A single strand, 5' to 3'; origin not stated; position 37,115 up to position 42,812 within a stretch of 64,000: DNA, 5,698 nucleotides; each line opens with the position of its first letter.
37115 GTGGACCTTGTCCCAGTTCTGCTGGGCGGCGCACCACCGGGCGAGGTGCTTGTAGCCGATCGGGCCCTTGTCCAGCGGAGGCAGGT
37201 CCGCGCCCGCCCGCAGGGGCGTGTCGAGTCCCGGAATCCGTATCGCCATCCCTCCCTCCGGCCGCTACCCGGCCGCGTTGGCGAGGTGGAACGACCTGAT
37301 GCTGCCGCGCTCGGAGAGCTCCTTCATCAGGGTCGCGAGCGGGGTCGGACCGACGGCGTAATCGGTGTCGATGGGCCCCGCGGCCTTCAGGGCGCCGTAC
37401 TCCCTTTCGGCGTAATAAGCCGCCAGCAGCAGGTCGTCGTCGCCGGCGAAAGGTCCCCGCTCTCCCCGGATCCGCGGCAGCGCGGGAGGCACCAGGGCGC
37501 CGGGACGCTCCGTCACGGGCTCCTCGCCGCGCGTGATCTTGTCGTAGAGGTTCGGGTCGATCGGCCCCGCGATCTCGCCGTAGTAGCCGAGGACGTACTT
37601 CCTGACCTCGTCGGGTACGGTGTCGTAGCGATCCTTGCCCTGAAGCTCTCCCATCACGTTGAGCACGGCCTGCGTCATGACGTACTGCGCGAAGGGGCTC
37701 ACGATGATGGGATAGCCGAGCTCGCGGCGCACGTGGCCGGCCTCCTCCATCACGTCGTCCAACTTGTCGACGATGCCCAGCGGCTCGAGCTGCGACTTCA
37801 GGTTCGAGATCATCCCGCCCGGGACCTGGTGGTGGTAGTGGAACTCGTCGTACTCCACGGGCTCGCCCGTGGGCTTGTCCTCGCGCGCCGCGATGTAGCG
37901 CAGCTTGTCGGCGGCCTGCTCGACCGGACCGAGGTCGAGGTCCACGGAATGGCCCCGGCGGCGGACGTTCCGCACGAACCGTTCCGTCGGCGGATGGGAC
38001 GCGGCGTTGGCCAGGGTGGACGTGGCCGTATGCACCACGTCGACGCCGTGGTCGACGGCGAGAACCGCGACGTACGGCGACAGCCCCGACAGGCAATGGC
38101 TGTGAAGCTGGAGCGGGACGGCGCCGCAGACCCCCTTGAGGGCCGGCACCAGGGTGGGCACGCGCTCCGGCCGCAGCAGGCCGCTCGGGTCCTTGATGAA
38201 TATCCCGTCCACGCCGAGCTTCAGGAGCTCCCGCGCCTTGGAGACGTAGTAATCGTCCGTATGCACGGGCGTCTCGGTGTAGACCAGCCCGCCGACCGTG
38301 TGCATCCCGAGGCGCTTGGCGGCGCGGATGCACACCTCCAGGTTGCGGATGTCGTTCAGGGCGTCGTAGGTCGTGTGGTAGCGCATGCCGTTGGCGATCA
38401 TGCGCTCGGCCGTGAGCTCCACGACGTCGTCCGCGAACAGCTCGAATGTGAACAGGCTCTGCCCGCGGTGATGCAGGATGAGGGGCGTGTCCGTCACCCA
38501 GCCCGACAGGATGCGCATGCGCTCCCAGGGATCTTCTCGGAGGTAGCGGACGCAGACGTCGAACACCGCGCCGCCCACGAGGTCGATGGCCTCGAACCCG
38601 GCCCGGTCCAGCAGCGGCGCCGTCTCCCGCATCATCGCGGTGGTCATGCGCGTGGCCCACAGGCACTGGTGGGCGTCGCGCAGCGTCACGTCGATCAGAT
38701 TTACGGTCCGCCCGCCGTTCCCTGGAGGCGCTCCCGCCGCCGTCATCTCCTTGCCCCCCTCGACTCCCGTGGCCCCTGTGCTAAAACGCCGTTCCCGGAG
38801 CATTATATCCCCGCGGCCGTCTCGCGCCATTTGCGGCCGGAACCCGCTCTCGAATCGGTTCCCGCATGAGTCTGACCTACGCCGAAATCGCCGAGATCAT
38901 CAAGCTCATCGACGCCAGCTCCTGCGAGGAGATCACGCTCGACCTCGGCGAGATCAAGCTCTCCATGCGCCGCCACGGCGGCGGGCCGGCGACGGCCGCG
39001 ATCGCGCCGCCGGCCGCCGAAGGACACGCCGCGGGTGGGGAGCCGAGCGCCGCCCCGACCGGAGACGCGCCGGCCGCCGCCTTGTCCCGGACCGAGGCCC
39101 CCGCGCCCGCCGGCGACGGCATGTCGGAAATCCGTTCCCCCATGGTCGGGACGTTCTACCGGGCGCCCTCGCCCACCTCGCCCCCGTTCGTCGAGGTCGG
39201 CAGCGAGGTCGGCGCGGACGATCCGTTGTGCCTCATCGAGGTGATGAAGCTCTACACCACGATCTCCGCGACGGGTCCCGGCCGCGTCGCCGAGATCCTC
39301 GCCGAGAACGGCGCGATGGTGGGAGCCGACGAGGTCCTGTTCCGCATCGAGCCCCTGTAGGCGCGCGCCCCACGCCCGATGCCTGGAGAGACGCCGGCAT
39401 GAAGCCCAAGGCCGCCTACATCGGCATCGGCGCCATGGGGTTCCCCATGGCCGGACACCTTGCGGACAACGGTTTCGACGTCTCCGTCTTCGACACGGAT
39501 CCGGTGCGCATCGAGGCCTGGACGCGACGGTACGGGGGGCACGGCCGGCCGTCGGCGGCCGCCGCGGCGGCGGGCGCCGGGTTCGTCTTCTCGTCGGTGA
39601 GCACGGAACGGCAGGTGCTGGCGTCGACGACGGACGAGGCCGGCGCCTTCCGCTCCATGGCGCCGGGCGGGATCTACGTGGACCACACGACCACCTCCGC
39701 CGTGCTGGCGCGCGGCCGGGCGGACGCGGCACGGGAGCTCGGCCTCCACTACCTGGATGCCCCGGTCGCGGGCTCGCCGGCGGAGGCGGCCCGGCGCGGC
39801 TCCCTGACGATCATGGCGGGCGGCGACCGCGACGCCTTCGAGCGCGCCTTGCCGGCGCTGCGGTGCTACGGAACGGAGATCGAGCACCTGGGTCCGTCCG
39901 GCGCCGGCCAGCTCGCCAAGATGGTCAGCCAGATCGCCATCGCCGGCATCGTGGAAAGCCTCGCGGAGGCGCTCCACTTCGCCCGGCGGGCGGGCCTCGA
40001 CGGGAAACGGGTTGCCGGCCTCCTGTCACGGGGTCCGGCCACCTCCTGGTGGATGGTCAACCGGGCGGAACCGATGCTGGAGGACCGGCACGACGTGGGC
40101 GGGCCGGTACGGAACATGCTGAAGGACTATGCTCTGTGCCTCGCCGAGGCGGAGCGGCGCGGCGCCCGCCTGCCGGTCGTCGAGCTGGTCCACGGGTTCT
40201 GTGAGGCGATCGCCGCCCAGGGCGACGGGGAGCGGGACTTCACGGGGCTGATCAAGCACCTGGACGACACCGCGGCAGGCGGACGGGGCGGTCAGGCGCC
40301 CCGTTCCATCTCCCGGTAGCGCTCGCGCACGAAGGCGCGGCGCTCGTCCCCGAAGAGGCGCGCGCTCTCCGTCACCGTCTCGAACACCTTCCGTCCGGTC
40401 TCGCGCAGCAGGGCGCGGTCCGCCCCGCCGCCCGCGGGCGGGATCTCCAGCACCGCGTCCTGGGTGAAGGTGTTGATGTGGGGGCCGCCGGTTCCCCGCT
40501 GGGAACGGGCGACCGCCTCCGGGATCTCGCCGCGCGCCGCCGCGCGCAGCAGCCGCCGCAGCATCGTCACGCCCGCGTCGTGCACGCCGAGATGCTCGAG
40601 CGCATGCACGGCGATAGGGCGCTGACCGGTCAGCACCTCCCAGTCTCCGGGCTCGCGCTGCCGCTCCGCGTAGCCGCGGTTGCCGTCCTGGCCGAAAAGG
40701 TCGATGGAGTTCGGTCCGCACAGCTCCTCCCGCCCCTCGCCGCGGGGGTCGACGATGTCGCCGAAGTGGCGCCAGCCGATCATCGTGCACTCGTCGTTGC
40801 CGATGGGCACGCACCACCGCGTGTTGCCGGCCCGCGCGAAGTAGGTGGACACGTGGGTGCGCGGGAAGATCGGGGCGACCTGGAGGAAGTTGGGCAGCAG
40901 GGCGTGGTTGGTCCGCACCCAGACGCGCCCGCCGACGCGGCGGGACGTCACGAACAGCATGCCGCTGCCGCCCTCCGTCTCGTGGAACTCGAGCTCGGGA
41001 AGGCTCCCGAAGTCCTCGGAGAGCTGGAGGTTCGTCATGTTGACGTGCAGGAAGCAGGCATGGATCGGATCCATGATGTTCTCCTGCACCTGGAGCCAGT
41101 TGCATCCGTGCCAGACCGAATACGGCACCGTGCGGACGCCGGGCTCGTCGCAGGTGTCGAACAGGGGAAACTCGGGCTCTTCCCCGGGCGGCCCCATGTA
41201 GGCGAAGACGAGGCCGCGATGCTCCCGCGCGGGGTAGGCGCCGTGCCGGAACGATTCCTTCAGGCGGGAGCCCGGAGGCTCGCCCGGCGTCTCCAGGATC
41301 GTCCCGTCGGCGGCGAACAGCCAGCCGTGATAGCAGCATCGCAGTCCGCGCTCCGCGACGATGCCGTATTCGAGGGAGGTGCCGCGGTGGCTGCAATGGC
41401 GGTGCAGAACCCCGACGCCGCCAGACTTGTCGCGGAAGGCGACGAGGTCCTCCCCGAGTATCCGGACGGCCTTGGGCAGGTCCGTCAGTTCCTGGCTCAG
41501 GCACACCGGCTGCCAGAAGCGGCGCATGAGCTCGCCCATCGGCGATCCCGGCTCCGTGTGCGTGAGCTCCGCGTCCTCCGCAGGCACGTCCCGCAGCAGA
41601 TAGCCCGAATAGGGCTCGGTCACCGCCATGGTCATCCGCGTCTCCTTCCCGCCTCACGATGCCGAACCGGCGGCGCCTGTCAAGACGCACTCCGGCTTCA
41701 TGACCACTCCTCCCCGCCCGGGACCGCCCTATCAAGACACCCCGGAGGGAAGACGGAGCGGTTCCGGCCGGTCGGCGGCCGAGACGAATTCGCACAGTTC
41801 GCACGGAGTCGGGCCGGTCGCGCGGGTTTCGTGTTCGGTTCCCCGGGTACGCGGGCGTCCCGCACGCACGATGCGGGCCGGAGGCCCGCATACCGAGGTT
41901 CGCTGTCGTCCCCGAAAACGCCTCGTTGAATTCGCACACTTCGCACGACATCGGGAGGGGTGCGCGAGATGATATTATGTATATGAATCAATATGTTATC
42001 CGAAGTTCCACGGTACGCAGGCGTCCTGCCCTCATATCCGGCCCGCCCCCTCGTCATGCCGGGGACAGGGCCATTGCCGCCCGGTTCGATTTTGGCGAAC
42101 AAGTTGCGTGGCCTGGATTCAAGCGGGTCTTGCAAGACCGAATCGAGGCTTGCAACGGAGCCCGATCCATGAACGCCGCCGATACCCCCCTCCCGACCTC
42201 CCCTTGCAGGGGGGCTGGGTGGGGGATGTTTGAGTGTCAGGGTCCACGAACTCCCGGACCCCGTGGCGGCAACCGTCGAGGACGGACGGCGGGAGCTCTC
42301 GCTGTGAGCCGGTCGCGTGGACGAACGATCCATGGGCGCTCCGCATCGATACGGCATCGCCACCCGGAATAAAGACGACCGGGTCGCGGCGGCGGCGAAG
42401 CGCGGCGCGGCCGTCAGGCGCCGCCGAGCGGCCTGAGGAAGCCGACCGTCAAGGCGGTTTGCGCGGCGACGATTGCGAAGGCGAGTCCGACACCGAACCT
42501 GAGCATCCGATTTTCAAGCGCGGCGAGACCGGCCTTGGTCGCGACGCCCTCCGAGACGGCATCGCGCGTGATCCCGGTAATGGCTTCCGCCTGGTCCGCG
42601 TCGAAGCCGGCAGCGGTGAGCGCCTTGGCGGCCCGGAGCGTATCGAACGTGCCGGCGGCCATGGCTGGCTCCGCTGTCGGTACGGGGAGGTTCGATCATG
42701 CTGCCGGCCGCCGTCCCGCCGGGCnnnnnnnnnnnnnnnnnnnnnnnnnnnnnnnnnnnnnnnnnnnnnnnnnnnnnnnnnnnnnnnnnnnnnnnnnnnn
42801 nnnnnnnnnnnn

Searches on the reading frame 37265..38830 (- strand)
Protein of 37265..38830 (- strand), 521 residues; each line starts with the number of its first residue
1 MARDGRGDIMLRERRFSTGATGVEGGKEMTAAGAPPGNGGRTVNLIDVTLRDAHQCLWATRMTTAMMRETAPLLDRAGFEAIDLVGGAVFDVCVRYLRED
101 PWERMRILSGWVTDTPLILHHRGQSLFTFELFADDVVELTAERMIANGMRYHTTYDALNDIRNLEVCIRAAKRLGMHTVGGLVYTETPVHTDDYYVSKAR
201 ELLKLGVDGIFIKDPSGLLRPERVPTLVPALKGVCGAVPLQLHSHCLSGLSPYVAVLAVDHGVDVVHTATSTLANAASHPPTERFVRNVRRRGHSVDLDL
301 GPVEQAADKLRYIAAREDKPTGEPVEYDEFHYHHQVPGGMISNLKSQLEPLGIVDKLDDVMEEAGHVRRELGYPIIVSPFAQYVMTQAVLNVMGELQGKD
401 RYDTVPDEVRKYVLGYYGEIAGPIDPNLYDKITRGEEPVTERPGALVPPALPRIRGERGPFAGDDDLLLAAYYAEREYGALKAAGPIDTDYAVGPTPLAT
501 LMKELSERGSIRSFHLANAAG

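Call 27: search_protein_families(library=pfam, proteins=[window:37265-38830:-])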
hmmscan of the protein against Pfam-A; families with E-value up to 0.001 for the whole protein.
window:37265-38830:- (521 aa): 2 families
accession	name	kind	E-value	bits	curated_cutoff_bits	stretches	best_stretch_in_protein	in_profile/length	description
PF02436.23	PYC_OADA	-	4.1e-35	121.8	27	1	332-473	2-153/201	Conserved carboxylase domain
PF00682.25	HMGL-like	-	2.7e-11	43.8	29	1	159-307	110-257/260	HMGL-like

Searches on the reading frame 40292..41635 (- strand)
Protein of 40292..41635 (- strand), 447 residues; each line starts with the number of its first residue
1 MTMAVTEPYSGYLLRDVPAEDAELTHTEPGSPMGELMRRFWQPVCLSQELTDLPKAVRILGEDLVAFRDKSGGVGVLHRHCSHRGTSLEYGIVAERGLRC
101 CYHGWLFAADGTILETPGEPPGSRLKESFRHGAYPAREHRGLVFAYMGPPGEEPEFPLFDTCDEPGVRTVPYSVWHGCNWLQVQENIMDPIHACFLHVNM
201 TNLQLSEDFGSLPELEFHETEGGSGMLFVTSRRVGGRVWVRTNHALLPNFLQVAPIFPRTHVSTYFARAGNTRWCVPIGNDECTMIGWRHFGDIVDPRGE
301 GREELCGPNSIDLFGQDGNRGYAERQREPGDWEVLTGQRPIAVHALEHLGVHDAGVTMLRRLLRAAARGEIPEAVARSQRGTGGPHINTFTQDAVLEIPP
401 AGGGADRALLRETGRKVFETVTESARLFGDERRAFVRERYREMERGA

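Call 16: search_protein_families(library=pfam, proteins=[window:40292-41635:-])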
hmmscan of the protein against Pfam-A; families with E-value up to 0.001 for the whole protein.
window:40292-41635:- (447 aa): 1 family
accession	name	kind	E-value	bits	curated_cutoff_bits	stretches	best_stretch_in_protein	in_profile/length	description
PF00355.32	Rieske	-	1.6e-16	60.4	20.3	1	41-120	2-82/88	Rieske [2Fe-2S] domain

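Call 36: find_encoding_contigs(protein=window:40292-41635:-, flank=10000, max_places=10)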
Protein window:40292-41635:- (447 aa): no gene with exactly this product is on record in the collection.

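Call 69: find_homologous_proteins(query=window:40292-41635:-, max_evalue=1e-30)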
Query window:40292-41635:- (447 aa): 6292 proteins with E <= 1e-30 among 8000 candidates; the best 120 are listed.
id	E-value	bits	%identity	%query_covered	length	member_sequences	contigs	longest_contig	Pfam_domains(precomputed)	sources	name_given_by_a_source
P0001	4.1e-273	924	87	99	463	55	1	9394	PF19301.6,PF00355.33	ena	-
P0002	3.2e-266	902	83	99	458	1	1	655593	PF00355.33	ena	-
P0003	6.9e-262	887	83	99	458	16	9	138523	PF19301.6,PF00355.33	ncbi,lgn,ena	-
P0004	1.7e-261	886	83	99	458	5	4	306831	PF00355.33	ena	-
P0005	2.2e-260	883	82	99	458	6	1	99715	PF00355.33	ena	-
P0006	5.8e-259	878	81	100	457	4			PF00355.33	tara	tara:strand:- start:1219 stop:2592 length:1374 start_codon:yes stop_codon:yes gene_type:complete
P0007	6.6e-247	838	78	99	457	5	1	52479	PF19301.6,PF00355.33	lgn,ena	-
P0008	1.5e-218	745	72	98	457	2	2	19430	PF19301.6,PF00355.33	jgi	jgi:nitrite reductase/ring-hydroxylating ferredoxin subunit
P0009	3.2e-175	602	57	99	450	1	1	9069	PF00355.33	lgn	-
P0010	5.7e-174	598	57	95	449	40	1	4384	PF00355.33,PF19112.7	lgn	-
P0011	1.0e-172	593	61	97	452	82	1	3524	PF00355.33,PF19112.7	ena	-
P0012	6.2e-172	591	59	98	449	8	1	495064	PF19301.6,PF00355.33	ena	-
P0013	7.1e-171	587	59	98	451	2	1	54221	PF00355.33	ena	-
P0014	7.5e-171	587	56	98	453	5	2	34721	PF19301.6,PF00355.33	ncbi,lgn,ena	-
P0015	7.7e-171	587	57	99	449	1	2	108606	PF00355.33,PF19112.7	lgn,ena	-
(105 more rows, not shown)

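Call 70: find_encoding_contigs(protein=P0002, flank=10000, max_places=4)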
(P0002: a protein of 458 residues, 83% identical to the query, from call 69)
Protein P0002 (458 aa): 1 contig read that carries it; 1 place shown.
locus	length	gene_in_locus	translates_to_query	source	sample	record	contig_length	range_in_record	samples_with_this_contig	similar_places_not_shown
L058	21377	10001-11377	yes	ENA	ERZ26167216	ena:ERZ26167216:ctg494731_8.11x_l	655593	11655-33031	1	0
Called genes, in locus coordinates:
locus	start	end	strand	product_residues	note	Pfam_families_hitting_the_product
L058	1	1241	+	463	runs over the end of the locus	PF00355:Rieske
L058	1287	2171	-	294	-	PF01925:TauE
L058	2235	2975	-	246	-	PF01925:TauE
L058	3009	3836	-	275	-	PF01925:TauE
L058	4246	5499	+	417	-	PF00355:Rieske, PF00848:Ring_hydroxyl_A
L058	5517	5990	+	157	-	PF13577:SnoaL_4, PF00866:Ring_hydroxyl_B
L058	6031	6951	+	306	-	PF00296:Bac_luciferase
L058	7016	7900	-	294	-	PF01925:TauE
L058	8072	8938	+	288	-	PF13714:PEP_mutase, PF00463:ICL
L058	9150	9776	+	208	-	PF16694:Cytochrome_P460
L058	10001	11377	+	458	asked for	PF00355:Rieske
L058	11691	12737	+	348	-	-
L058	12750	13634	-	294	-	PF03446:NAD_binding_2, PF03807:F420_oxidored (weak), PF14833:NAD_binding_11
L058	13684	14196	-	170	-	PF00364:Biotin_lipoyl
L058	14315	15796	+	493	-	PF00682:HMGL-like (weak), PF02436:PYC_OADA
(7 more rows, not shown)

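Call 71: find_encoding_contigs(protein=P0001, flank=10000, max_places=4)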
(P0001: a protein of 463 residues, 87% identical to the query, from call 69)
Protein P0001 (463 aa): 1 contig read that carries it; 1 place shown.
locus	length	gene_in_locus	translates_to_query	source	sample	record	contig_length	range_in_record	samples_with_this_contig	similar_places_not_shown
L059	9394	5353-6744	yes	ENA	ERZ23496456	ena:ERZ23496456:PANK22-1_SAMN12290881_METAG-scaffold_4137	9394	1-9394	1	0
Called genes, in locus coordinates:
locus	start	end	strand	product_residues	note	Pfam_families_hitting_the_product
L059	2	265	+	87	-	?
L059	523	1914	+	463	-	PF00355:Rieske, PF19301:LigXa_C (faint)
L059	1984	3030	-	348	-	PF13310:Virulence_RhuM, PF02661:Fic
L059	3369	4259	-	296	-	PF01925:TauE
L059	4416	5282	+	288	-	PF13714:PEP_mutase, PF00463:ICL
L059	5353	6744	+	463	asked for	PF00355:Rieske, PF19301:LigXa_C (faint)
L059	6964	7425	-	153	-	PF06114:Peptidase_M78 (weak)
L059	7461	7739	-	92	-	PF01381:HTH_3 (weak)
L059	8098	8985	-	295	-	PF03446:NAD_binding_2, PF14833:NAD_binding_11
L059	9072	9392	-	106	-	?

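Call 72: find_encoding_contigs(protein=P0003, flank=10000, max_places=6)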
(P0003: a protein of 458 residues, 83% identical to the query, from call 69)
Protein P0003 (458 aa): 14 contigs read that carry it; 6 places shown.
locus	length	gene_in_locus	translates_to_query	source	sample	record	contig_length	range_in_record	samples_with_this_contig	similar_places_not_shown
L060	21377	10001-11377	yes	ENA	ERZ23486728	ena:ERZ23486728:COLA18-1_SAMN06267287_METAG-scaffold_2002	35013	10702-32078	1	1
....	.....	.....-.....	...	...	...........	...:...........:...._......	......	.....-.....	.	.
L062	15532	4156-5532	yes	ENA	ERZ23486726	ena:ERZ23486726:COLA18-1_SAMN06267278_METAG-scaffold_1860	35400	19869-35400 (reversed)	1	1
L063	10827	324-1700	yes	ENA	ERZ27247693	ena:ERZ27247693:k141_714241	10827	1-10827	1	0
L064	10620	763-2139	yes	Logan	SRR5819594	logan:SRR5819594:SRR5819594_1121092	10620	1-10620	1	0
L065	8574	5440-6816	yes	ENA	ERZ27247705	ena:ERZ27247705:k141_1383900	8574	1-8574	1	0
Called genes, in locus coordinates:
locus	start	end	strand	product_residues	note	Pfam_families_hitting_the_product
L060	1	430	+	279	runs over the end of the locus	PF13292:DXP_synthase_N (weak), PF00456:Transketolase_N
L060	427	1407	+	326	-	PF02779:Transket_pyr, PF02780:Transketolase_C, PF22613:Transketolase_C_1 (weak)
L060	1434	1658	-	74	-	PF10517:DM13 (weak)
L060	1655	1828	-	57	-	-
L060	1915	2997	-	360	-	PF02515:CoA_transf_3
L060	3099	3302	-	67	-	PF12680:SnoaL_2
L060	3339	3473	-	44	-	-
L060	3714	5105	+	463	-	PF00355:Rieske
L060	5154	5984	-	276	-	PF01925:TauE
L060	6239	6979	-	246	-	PF01925:TauE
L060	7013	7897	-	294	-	PF01925:TauE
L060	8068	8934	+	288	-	PF13714:PEP_mutase, PF00463:ICL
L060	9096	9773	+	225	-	PF16694:Cytochrome_P460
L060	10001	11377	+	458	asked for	PF00355:Rieske, PF19301:LigXa_C (faint)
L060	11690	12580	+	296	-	-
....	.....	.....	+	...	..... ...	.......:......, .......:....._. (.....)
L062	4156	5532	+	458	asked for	PF00355:Rieske, PF19301:LigXa_C (faint)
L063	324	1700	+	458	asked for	PF00355:Rieske, PF19301:LigXa_C (faint)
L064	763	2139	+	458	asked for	PF00355:Rieske, PF19301:LigXa_C (faint)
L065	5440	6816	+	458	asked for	PF00355:Rieske, PF19301:LigXa_C (faint)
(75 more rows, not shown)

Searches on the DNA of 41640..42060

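Call 57: search_rna_families(source=window, start=41640, end=42060, threshold=evalue, max_evalue=5)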
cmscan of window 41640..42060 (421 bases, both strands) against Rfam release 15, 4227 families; matches with E-value up to 5: 0.
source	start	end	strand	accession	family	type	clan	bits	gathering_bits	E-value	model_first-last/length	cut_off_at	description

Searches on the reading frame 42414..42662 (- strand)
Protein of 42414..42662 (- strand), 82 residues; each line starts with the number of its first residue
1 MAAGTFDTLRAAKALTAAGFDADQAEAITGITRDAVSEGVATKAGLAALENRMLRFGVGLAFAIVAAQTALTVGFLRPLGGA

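Call 28: search_protein_families(library=pfam, proteins=[window:42414-42662:-])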
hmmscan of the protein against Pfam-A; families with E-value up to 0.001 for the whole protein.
window:42414-42662:- (82 aa): 1 family
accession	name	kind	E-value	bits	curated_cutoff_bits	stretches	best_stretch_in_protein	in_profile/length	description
PF07798.16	CCDC90-like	-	1.3e-05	25.5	33.5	1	6-41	1-36/175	Coiled-coil domain-containing protein 90-like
